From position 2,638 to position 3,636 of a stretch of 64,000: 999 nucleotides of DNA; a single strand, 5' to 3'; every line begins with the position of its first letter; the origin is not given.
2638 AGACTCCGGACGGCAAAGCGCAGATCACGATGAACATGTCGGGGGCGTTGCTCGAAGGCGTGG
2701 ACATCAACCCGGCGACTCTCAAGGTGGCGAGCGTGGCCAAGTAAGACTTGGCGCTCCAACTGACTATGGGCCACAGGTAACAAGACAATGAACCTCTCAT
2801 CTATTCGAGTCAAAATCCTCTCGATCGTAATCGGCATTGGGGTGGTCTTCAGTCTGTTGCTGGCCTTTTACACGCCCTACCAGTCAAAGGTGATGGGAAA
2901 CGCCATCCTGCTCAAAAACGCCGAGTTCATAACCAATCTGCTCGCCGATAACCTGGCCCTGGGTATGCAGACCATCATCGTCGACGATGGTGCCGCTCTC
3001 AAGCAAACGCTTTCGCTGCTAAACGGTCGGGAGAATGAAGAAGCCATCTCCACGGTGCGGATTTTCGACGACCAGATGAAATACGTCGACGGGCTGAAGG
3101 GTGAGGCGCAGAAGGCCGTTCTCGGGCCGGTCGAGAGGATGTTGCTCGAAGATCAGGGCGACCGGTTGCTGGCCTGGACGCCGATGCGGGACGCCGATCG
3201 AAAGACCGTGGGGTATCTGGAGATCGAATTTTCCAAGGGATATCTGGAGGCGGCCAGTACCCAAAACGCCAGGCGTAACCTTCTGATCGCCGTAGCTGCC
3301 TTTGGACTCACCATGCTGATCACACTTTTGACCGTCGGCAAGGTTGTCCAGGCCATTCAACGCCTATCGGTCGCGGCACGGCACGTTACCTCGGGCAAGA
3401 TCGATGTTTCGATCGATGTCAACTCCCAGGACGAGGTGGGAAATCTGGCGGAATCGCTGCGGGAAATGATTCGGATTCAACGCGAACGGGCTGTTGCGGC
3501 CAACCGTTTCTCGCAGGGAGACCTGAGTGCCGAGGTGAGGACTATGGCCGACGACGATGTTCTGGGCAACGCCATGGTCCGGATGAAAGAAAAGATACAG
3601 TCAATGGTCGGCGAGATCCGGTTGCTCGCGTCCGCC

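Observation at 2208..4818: YfiR-like periplasmic protein paired with a chemoreceptor (MCP) instead of a diguanylate cyclase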

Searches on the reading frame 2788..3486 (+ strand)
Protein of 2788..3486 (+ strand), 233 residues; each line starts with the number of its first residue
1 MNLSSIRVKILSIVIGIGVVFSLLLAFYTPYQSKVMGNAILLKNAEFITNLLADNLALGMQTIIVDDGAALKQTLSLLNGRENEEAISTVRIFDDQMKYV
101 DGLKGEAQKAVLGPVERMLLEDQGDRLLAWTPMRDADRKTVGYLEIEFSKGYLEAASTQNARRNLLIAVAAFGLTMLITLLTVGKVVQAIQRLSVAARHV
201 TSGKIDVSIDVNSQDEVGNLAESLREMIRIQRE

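Call 11: search_protein_families(library=pfam, proteins=[window:2788-3486:+], max_evalue=10)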
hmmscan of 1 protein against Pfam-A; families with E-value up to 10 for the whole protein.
seq(233 aa): 2 families
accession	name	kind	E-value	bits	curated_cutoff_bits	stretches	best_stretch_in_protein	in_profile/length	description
PF00672.30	HAMP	-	1.8e-08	35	25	1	183-228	3-48/53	HAMP domain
PF14209.11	DUF4321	-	1.2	9.4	27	1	159-187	14-42/48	Domain of unknown function (DUF4321)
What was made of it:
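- On YfiBNR tripartite system: The window protein has no Pfam hit (call 11).
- Checked: It has two hydrophobic segments (about 9-29 and 164-186) flanking a periplasmic region of about 135 aa with no Pfam hit (call 11).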

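Call 12: find_homologous_proteins(query=window:2788-3348:+, max_evalue=0.01)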
Query seq(187 aa) (187 aa): 2 proteins with E <= 0.01 among 504 candidates.
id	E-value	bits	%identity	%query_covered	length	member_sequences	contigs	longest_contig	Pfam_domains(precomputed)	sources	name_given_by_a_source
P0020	8.5e-55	203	60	93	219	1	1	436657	-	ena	-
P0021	3.0e-40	156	48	84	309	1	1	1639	PF00672.31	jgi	jgi:HAMP domain-containing protein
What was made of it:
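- Tried and rejected: Word-index search: with the sensor alone it found only 2 hits (call 12).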

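Call 16: find_homologous_proteins(query=A1, max_evalue=0.01)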
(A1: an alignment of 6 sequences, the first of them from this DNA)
Query A1 (6 sequences) (187 aa, profile of the alignment): 18 proteins with E <= 0.01 among 8000 candidates.
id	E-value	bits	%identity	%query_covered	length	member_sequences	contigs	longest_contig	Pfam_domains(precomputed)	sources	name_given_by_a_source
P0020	2.2e-94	333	60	93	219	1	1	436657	-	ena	-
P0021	3.0e-85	303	48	84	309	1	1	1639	PF00672.31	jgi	jgi:HAMP domain-containing protein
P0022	4.1e-59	218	44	100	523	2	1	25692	PF00015.27,PF00672.31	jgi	-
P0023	6.1e-59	217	44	95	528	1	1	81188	PF00015.27,PF00672.31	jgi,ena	-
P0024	2.5e-57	212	44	86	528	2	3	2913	PF00015.27,PF00672.31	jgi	jgi:methyl-accepting chemotaxis protein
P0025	1.3e-55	206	39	87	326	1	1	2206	PF00672.31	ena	-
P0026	5.8e-55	204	47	95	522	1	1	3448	PF00015.27,PF00672.31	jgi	-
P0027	1.2e-53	200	41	94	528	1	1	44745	PF00015.27,PF00672.31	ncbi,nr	ncbi:MAG: methyl-accepting chemotaxis protein [candidate division Zixibacteria bacterium]|nr:methyl-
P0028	5.2e-52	194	44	95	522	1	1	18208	PF00015.27,PF00672.31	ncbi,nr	ncbi:HAMP domain-containing protein [bacterium]|nr:HAMP domain-containing protein [bacterium]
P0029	8.1e-51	190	44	97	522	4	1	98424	PF00015.27,PF00672.31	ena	-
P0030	8.7e-49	184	39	95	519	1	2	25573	PF00015.27,PF00672.31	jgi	jgi:methyl-accepting chemotaxis protein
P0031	5.5e-48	181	41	95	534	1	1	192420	PF00015.27,PF00672.31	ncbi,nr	ncbi:HAMP domain-containing protein [bacterium]|nr:HAMP domain-containing protein [bacterium]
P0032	2.5e-47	179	39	97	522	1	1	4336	PF00015.27,PF00672.31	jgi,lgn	-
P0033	1.2e-46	177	40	90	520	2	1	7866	PF00015.27,PF00672.31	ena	-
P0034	2.6e-46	176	44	80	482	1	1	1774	PF00015.27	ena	-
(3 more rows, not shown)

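Call 17: find_encoding_contigs(protein=P0027, flank=5000, max_places=1)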
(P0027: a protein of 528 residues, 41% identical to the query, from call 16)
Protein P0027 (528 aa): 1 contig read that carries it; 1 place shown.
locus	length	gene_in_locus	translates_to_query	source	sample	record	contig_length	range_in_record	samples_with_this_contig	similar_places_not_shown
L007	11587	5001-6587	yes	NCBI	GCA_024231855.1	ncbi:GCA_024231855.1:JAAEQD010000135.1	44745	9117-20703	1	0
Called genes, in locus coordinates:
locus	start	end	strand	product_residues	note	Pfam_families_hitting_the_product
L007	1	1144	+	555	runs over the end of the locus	PF02203:TarH, PF12729:4HB_MCP_1, PF00672:HAMP, PF00015:MCPsignal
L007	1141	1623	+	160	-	PF01584:CheW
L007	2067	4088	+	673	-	PF08376:NIT, PF00672:HAMP, PF00015:MCPsignal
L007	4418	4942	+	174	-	PF13689:DUF4154 (weak)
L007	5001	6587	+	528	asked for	PF00672:HAMP, PF00015:MCPsignal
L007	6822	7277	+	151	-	PF01980:TrmO_N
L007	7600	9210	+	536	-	PF00474:SSF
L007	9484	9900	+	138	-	PF08937:ThsB_TIR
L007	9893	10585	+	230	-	-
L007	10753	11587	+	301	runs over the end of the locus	PF04471:Mrr_cat, PF13156:Mrr_cat_2 (weak)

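Call 18: find_encoding_contigs(protein=P0031, flank=5000, max_places=1)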
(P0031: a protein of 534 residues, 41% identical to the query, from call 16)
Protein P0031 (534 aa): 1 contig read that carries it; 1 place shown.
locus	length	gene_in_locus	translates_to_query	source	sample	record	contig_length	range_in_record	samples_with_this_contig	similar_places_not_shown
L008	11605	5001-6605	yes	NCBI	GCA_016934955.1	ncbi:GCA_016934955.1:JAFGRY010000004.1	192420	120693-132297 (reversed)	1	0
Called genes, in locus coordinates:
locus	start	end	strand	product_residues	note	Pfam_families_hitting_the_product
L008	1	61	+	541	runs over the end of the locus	PF00672:HAMP, PF00015:MCPsignal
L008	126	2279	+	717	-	PF07715:Plug, PF00593:TonB_dep_Rec_b-barrel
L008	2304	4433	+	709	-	PF07715:Plug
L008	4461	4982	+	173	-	PF13689:DUF4154 (weak)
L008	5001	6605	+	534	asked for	PF00672:HAMP, PF00015:MCPsignal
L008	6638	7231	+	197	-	PF01584:CheW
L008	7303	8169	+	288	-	PF03705:CheR_N, PF08242:Methyltransf_12 (faint), PF13649:Methyltransf_25 (faint), PF01739:CheR, PF08241:Methyltransf_11 (faint)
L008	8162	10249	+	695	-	PF01627:Hpt, PF07194:P2, PF02895:H-kinase_dim, PF02518:HATPase_c, PF01584:CheW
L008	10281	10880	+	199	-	-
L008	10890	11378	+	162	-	PF03975:CheD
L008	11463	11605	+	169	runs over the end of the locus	PF13690:CheX, PF04509:CheC (weak)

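Call 19: find_encoding_contigs(protein=P0029, flank=5000, max_places=1)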
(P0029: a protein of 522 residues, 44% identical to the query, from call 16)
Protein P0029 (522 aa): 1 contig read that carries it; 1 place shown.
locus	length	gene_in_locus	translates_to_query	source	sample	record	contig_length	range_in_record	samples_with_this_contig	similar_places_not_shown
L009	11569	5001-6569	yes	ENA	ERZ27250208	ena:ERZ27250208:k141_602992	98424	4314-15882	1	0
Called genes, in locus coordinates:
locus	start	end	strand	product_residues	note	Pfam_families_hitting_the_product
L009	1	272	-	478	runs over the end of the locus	PF13204:Apiosidase, PF12904:Collagen_bind_2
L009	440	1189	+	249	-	-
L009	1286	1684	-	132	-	PF01850:PIN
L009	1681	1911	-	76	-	PF02604:PhdYeFM_antitox (weak)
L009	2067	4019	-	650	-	PF07715:Plug, PF00593:TonB_dep_Rec_b-barrel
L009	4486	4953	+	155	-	PF13689:DUF4154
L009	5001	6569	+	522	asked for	PF00672:HAMP (weak), PF00015:MCPsignal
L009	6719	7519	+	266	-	PF00672:HAMP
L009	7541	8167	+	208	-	PF02518:HATPase_c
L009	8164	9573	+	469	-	PF00072:Response_reg, PF00158:Sigma54_activat, PF14532:Sigma54_activ_2, PF00004:AAA (faint), PF25601:AAA_lid_14, PF02954:HTH_8 (weak)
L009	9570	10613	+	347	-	-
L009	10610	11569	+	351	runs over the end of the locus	-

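Call 20: find_encoding_contigs(protein=P0023, flank=5000, max_places=1)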
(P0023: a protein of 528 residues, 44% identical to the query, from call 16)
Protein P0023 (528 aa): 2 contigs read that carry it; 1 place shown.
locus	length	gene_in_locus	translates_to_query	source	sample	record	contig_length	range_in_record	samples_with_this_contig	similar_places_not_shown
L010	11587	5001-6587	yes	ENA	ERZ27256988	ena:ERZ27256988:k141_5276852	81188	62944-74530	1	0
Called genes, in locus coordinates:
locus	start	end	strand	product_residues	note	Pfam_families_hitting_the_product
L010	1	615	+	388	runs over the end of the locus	-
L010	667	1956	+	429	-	PF13433:Peripla_BP_5, PF13458:Peripla_BP_6, PF01094:ANF_receptor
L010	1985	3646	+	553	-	PF02203:TarH, PF12729:4HB_MCP_1, PF00672:HAMP, PF00015:MCPsignal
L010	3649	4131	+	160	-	PF01584:CheW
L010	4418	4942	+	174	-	PF13689:DUF4154 (weak)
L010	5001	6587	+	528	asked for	PF00672:HAMP, PF00015:MCPsignal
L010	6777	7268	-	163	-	PF00383:dCMP_cyt_deam_1, PF14437:MafB19-deam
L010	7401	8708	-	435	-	PF07690:MFS_1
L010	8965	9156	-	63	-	PF09723:Zn_ribbon_8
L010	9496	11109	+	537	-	PF00027:cNMP_binding, PF00989:PAS, PF08448:PAS_4, PF13426:PAS_9, PF00512:HisKA (weak), PF02518:HATPase_c, PF13589:HATPase_c_3 (weak)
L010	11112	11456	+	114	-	PF11750:DUF3307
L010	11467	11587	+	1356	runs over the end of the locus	PF00211:Guanylate_cyc, PF00515:TPR_1 (faint), PF07719:TPR_2 (faint), PF13181:TPR_8 (faint), PF13191:AAA_16, PF13424:TPR_12, PF17874:TPR_MalT, PF13424:TPR_12, +3 more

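Call 27: search_protein_representatives(protein=window:2788-3357:+)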
Query: 190 residues. Proteins with E-value up to 0.001 (for the whole library): 111; up to 1e-10: 94; up to 1e-30: 24. The best 111 are listed.
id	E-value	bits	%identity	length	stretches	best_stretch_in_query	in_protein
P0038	1.3e-41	158.7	46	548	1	2-187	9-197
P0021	8.8e-41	156.0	47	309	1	4-174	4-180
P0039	5.3e-40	153.5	44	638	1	2-188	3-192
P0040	7.2e-40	153.0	47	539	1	4-186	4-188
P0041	1.1e-35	139.4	41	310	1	4-178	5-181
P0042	1.4e-34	135.9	43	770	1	1-188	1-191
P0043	4.8e-34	134.1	39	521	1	2-187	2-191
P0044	6.2e-34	133.7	36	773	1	5-188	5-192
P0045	9.8e-34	133.1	44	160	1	1-154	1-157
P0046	2.1e-33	132.0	41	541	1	1-172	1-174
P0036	2.8e-33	131.6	42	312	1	1-180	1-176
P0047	2.9e-33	131.6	39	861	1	4-182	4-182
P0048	4.2e-33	131.0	41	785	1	4-187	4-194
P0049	5.5e-33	130.6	39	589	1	1-182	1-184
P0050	5.8e-33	130.6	39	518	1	5-188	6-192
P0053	1.5e-32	129.3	40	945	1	3-189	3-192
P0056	8.9e-32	126.7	40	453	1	2-188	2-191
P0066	6.3e-29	117.4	40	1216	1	1-182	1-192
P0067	8.0e-29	117.1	38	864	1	1-176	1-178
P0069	1.8e-28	115.9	36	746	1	5-184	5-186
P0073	1.6e-27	112.9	38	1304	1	4-170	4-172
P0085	1.0e-23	100.5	33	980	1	5-167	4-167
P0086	1.3e-23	100.2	39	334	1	4-186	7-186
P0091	3.1e-22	95.7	34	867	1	4-187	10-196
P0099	1.7e-18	83.5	30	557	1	3-177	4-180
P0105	7.3e-17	78.2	36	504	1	5-187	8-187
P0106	1.4e-16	77.3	32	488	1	2-153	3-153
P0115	3.2e-15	72.9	31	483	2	12-106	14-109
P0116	4.2e-15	72.5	28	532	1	2-153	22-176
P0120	2.9e-14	69.8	33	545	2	2-88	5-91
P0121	3.0e-14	69.7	26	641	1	4-187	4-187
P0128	2.0e-11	60.5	26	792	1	4-178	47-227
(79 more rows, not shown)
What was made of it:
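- Tried and rejected: The alignment query and the exhaustive search were needed (calls 16, 27).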

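Call 30: search_protein_families(library=pfam, proteins=[P0091, P0128, P0115, P0066, P0073, P0085, P0053, P0047, P0067, P0042], max_evalue=0.0001)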
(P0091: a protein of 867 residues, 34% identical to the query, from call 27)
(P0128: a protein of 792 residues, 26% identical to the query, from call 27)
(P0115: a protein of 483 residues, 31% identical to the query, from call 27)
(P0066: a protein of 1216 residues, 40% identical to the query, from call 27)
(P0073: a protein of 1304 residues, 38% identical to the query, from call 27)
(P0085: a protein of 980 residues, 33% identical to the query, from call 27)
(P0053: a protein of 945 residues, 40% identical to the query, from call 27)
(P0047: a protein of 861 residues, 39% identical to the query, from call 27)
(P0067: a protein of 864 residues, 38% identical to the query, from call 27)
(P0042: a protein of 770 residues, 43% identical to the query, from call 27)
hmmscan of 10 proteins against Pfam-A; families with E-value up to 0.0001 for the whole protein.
P0091 (867 aa): 6 families
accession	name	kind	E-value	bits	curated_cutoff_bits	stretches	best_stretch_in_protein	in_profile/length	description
PF02518.31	HATPase_c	-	4.6e-27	95.1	26.4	1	515-625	2-109/111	Histidine kinase-, DNA gyrase B-, and HSP90-like ATPase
PF00072.30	Response_reg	-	7.9e-25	87.6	30.2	1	655-766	1-110/111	Response regulator receiver domain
PF00512.31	HisKA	-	3.2e-20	72.4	26.9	1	402-467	2-66/66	His Kinase A (phospho-acceptor) domain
PF00672.30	HAMP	-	3.4e-10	40.5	25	1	191-242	2-53/53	HAMP domain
PF13426.13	PAS_9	-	1.8e-08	35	27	1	281-380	2-103/103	PAS domain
PF00989.32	PAS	-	3.3e-05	24.3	22.6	0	271-348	2-81/113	PAS fold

P0128 (792 aa): 4 families
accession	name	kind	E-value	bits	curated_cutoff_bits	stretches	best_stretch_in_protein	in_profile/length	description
PF02518.31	HATPase_c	-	6.7e-28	97.8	26.4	1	434-545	2-110/111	Histidine kinase-, DNA gyrase B-, and HSP90-like ATPase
PF00072.30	Response_reg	-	4.8e-22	78.7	30.2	1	573-682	1-108/111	Response regulator receiver domain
PF00512.31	HisKA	-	3.2e-20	72.4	26.9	1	320-386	1-66/66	His Kinase A (phospho-acceptor) domain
PF00672.30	HAMP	-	7.3e-08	33.1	25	1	236-284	6-53/53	HAMP domain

P0115 (483 aa): 2 families
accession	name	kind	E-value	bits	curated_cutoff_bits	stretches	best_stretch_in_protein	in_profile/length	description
PF02518.31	HATPase_c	-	1.7e-22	80.4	26.4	1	376-479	5-110/111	Histidine kinase-, DNA gyrase B-, and HSP90-like ATPase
PF00512.31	HisKA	-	2.4e-07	31.1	26.9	1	254-331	3-65/66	His Kinase A (phospho-acceptor) domain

P0066 (1216 aa): 3 families
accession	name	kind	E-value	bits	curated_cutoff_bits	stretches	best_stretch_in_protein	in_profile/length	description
PF18947.5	HAMP_2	-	9.8e-164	532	24.3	7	398-463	1-66/67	HAMP domain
PF00015.26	MCPsignal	-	6.9e-51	172.9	34.6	1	979-1163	2-172/172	Methyl-accepting chemotaxis protein (MCP) signalling domain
PF00672.30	HAMP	-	1e-24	87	25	1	192-236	2-46/53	HAMP domain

P0073 (1304 aa): 5 families
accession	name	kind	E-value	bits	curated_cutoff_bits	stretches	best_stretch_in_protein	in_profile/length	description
PF18947.5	HAMP_2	-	2.5e-127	415.4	24.3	6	441-504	1-64/67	HAMP domain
PF00015.26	MCPsignal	-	4e-52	177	34.6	1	1067-1250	2-171/172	Methyl-accepting chemotaxis protein (MCP) signalling domain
PF18575.6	HAMP_N3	-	1.1e-37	127.7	25.7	3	555-595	2-42/43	HAMP N-terminal domain 3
PF00672.30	HAMP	-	3.8e-21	75.6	25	1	184-234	2-52/53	HAMP domain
PF21927.1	McpB_HAMP_2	-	2.8e-06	27.7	27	0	693-729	11-47/49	Methyl-accepting chemotaxis protein McpB, second HAMP domain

P0085 (980 aa): 5 families
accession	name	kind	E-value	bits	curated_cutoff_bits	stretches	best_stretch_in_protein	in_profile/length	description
PF18947.5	HAMP_2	-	4.6e-48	161.5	24.3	3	605-669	1-65/67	HAMP domain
PF00015.26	MCPsignal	-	4.7e-41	140.9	34.6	1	735-889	3-171/172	Methyl-accepting chemotaxis protein (MCP) signalling domain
PF00672.30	HAMP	-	4.4e-17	62.6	25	1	181-230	1-50/53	HAMP domain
PF08448.16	PAS_4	-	1.5e-05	25.6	23.1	1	418-519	1-109/110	PAS fold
PF00989.32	PAS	-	6.6e-05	23.3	22.6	0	414-507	3-105/113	PAS fold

P0053 (945 aa): 3 families
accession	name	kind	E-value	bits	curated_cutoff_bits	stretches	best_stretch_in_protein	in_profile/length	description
PF18947.5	HAMP_2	-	2.7e-76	251.9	24.3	4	261-326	1-66/67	HAMP domain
PF00015.26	MCPsignal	-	3.6e-53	180.4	34.6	1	702-886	2-172/172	Methyl-accepting chemotaxis protein (MCP) signalling domain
PF00672.30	HAMP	-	2.8e-16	60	25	1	187-234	4-51/53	HAMP domain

P0047 (861 aa): 3 families
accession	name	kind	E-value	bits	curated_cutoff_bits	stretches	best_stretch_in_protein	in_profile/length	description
PF18947.5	HAMP_2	-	6.8e-54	180.2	24.3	3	219-279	3-63/67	HAMP domain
PF00015.26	MCPsignal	-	2.3e-47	161.5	34.6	1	622-778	2-172/172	Methyl-accepting chemotaxis protein (MCP) signalling domain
PF00672.30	HAMP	-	1e-07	32.6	25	0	414-440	5-31/53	HAMP domain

P0067 (864 aa): 4 families
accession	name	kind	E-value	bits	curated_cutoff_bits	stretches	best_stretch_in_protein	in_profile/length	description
PF18947.5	HAMP_2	-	5.8e-64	212.4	24.3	2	388-454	1-67/67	HAMP domain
PF00015.26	MCPsignal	-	6.2e-52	176.4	34.6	1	609-764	3-172/172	Methyl-accepting chemotaxis protein (MCP) signalling domain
PF00672.30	HAMP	-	1.5e-15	57.6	25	1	182-231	1-50/53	HAMP domain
PF18575.6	HAMP_N3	-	2.1e-12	46.8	25.7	1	325-362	6-43/43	HAMP N-terminal domain 3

P0042 (770 aa): 2 families
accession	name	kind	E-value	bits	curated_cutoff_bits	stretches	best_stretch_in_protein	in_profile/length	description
PF00015.26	MCPsignal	-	1.1e-49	169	34.6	1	468-651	2-171/172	Methyl-accepting chemotaxis protein (MCP) signalling domain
PF00672.30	HAMP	-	4.9e-11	43.2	25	1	185-236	2-52/53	HAMP domain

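Call 31: predict_structure(alignment_id=A2)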
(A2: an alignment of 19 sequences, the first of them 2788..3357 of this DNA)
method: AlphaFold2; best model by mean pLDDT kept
length: 190 residues; sequences in the alignment: 19
mean_pLDDT: 80.4   pTM: 0.67
mean pLDDT of the five models: 80.4, 80.4, 79.3, 78.3, 77.6
residues with pLDDT >= 90: 42; 70-90: 116; 50-70: 30; < 50: 2
segments of 3 or more residues with pLDDT < 50: none
pLDDT, mean of each block of 10 residues (from residue 1): 66 81 77 79 89 91 88 82 70 91 69 84 88 93 90 69 77 80 64
secondary structure, 60 per line:
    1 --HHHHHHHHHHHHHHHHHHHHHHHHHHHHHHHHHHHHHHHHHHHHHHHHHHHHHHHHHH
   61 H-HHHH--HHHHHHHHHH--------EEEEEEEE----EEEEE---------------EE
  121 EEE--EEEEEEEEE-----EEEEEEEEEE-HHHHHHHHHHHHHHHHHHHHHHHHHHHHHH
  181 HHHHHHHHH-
elements in order: H3-61 H63-66 H69-78 E87-94 E99-103 E119-123 E126-134 E140-149 H151-189
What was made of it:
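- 2875..3276 (+): Periplasmic sensor domain (residues about 30-163). It has a PDC/extracytoplasmic-PAS fold and is a distant CHASE8 relative. AlphaFold model with pLDDT 80.4 (call 31).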

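Call 34: fold_search(model_id=the predicted structure, library=pdb)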
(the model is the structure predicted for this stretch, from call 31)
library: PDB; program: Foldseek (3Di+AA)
matches with E <= 10: 1337; with E <= 0.001: 10
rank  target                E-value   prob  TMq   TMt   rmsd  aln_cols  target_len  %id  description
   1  9a5d_A                1.4e-06  1.00  0.61  0.23   4.8       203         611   15  Integrative model of WALK-YYCH by crosslinking MS and deep learning (released 2024-09-18)
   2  5is1                  1.5e-05  1.00  0.41  0.51   5.2       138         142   21  Crystal structure of the extracellular domain of sensor histidine kinase YycG from Staphylococcus aureus at 2.0 Angstrom (released 2016-07-20)
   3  4ywz_A                1.5e-04  1.00  0.42  0.52   5.4       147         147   20  Crystal structure of the extracellular receptor domain of the essential sensor kinase WalK from Staphylococcus aureus (released 2016-03-30)
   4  4ywz_B                1.8e-04  1.00  0.45  0.56   5.4       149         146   19  Crystal structure of the extracellular receptor domain of the essential sensor kinase WalK from Staphylococcus aureus (released 2016-03-30)
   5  4jgo_B                1.9e-04  1.00  0.42  0.39   6.0       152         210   16  The crystal structure of sporulation kinase d sensor domain from Bacillus subtilis subsp. (released 2013-05-15)
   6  4jgq_B                3.3e-04  1.00  0.42  0.40   5.8       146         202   16  The crystal structure of sporulation kinase D mutant sensor domain, r131a, from Bacillus subtilis subsp in co-crystall (released 2013-05-15)
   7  4jgp_B                4.5e-04  1.00  0.42  0.40   6.1       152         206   16  The crystal structure of sporulation kinase D sensor domain from Bacillus subtilis subsp in complex with pyruvate at 2 (released 2013-05-15)
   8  4jgr_B                4.8e-04  1.00  0.42  0.39   5.8       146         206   16  The crystal structure of sporulation kinase D mutant sensor domain, R131A, from Bacillus subtilis subsp at 2.4A resolu (released 2013-05-15)
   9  4jgq_A                9.0e-04  1.00  0.34  0.32  11.9       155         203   14  The crystal structure of sporulation kinase D mutant sensor domain, r131a, from Bacillus subtilis subsp in co-crystall (released 2013-05-15)
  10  7dud_A                9.6e-04  1.00  0.42  0.52   5.5       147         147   20  Crystal Structure of erWalK (released 2022-01-19)
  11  4jgr_A                1.6e-03  1.00  0.44  0.42   5.1       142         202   15  The crystal structure of sporulation kinase D mutant sensor domain, R131A, from Bacillus subtilis subsp at 2.4A resolu (released 2013-05-15)
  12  4jgo_A                1.7e-03  1.00  0.42  0.39   5.8       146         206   16  The crystal structure of sporulation kinase d sensor domain from Bacillus subtilis subsp. (released 2013-05-15)
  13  2j80_B                2.0e-03  1.00  0.42  0.60   4.4       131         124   12  Structure of Citrate-bound Periplasmic Domain of Sensor Histidine Kinase CitA (released 2007-10-23)
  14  2j80_A                2.6e-03  1.00  0.42  0.59   4.4       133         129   12  Structure of Citrate-bound Periplasmic Domain of Sensor Histidine Kinase CitA (released 2007-10-23)
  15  2v9a_B                3.0e-03  1.00  0.34  0.57   6.5       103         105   14  Structure of Citrate-free Periplasmic Domain of Sensor Histidine Kinase CitA (released 2008-03-25)
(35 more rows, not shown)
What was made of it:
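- Closest known: WalK-YycH/YycI. Same: The best structural match of the sensor domain is the extracytoplasmic PAS/PDC domain of WalK (call 34).
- The sensor domain has a PDC/PAS-like fold (calls 31, 34) and is related to CHASE8 of DgcN/YfiN.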

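Call 42: find_encoding_contigs(protein=P0091, flank=4000, max_places=1)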
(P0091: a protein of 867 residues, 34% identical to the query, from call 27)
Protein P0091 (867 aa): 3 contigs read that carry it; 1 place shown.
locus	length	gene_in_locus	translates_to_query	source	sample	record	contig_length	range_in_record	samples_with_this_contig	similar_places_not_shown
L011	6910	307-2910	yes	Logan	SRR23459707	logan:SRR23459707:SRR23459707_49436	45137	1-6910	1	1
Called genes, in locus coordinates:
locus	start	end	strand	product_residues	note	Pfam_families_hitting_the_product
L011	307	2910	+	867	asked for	PF00672:HAMP, PF13426:PAS_9 (weak), PF00512:HisKA, PF02518:HATPase_c, PF00072:Response_reg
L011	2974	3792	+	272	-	PF06182:ABC2_membrane_6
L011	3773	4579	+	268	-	PF06182:ABC2_membrane_6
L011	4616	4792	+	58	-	-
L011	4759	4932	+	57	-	-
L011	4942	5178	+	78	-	PF01197:Ribosomal_L31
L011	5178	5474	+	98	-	PF01084:Ribosomal_S18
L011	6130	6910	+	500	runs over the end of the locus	PF11638:DnaA_N, PF00308:Bac_DnaA, PF00004:AAA (faint), PF01695:IstB_IS21, PF08299:Bac_DnaA_C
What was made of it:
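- Tried and rejected: L011: this hybrid kinase with the same sensor starts 306 nt from a contig end, so the presence of DUF4154 could not be judged (call 42).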

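Call 43: find_encoding_contigs(protein=P0128, flank=4000, max_places=1)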
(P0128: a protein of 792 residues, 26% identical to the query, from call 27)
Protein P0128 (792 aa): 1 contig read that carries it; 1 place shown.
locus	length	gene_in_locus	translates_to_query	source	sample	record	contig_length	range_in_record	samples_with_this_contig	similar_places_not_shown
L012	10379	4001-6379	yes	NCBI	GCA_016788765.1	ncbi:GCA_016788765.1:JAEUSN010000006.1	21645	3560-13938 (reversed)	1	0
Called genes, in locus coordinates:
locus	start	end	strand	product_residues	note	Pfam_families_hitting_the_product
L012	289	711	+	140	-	PF04966:OprB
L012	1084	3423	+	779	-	PF07715:Plug, PF00593:TonB_dep_Rec_b-barrel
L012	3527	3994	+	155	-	PF13689:DUF4154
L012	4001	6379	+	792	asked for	PF00672:HAMP (weak), PF00512:HisKA, PF02518:HATPase_c, PF00072:Response_reg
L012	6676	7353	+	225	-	-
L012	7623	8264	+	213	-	PF02405:MlaE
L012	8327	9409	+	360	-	PF13524:Glyco_trans_1_2 (weak), PF13692:Glyco_trans_1_4 (weak), PF00534:Glycos_transf_1 (weak)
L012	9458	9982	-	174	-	PF21820:DUF6886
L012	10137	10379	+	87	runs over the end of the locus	PF02597:ThiS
